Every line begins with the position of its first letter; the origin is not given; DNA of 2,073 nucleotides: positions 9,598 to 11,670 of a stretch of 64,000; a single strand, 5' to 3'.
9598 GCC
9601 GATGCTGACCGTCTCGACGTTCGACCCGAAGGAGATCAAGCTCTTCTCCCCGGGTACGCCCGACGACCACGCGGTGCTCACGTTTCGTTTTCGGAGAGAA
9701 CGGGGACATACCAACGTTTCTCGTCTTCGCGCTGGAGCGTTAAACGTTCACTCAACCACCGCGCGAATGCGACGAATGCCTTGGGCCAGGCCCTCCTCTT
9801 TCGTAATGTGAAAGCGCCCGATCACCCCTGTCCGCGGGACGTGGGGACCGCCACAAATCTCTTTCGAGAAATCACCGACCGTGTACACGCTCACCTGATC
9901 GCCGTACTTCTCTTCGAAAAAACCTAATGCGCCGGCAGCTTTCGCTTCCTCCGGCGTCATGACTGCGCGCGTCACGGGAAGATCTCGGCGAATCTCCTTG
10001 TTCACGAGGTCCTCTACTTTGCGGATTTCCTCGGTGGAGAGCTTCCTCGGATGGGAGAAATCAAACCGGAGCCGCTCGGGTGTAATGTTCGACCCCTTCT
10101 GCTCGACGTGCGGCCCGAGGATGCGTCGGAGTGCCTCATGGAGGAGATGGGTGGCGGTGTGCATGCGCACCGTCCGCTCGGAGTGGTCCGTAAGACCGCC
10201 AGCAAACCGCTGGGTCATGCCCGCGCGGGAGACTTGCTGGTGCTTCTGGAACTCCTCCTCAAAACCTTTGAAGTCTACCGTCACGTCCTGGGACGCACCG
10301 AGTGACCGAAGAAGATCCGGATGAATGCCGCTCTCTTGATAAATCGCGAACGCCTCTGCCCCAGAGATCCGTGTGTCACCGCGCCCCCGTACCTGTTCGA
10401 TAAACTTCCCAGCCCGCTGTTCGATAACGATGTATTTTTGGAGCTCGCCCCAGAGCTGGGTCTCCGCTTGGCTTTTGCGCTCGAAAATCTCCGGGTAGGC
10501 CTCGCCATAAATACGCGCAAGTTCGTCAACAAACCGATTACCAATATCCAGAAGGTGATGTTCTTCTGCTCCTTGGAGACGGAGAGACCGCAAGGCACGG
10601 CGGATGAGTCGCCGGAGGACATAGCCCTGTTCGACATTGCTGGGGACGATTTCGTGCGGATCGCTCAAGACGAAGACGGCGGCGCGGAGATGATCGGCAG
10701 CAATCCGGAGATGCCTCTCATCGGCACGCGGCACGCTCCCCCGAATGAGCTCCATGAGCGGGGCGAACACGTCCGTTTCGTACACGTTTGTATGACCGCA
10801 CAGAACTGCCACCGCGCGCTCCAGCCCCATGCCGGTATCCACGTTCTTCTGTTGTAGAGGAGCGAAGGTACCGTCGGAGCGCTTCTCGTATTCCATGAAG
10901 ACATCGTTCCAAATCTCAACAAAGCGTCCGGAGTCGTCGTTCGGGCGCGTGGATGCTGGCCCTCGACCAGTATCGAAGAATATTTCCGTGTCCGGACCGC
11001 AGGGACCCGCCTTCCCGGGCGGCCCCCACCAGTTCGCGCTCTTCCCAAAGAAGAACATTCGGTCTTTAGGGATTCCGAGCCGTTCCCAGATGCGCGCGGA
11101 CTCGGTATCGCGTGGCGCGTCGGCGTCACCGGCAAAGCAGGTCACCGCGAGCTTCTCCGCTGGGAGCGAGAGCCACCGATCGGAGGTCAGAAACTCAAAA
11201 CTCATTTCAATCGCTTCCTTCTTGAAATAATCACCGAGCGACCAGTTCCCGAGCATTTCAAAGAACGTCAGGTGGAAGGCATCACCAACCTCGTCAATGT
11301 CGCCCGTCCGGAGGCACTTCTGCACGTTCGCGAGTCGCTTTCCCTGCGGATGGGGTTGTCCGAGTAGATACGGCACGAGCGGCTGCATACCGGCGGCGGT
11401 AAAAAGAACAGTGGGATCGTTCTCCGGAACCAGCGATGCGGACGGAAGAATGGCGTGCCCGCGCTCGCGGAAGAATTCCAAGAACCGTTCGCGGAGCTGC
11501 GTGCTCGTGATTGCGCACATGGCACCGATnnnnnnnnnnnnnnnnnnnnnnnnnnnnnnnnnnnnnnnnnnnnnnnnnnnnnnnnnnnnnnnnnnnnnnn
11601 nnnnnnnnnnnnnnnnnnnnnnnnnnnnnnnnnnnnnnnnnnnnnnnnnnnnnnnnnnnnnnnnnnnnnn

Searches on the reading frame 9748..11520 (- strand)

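Call 49: search_protein_families(library=pfam, proteins=[window:9748-11520:-], max_evalue=0.0001)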
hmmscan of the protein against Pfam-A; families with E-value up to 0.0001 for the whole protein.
window:9748-11520:- (590 aa): 2 families
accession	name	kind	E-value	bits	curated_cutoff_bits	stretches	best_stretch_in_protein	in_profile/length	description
PF01411.24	tRNA-synt_2c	-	6.2e-116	388.6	30.3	1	9-442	2-437/552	tRNA synthetases class II (A)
PF07973.19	tRNA_SAD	-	1.2e-16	60.8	24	1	543-585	1-43/44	Threonyl and Alanyl tRNA synthetase second additional domain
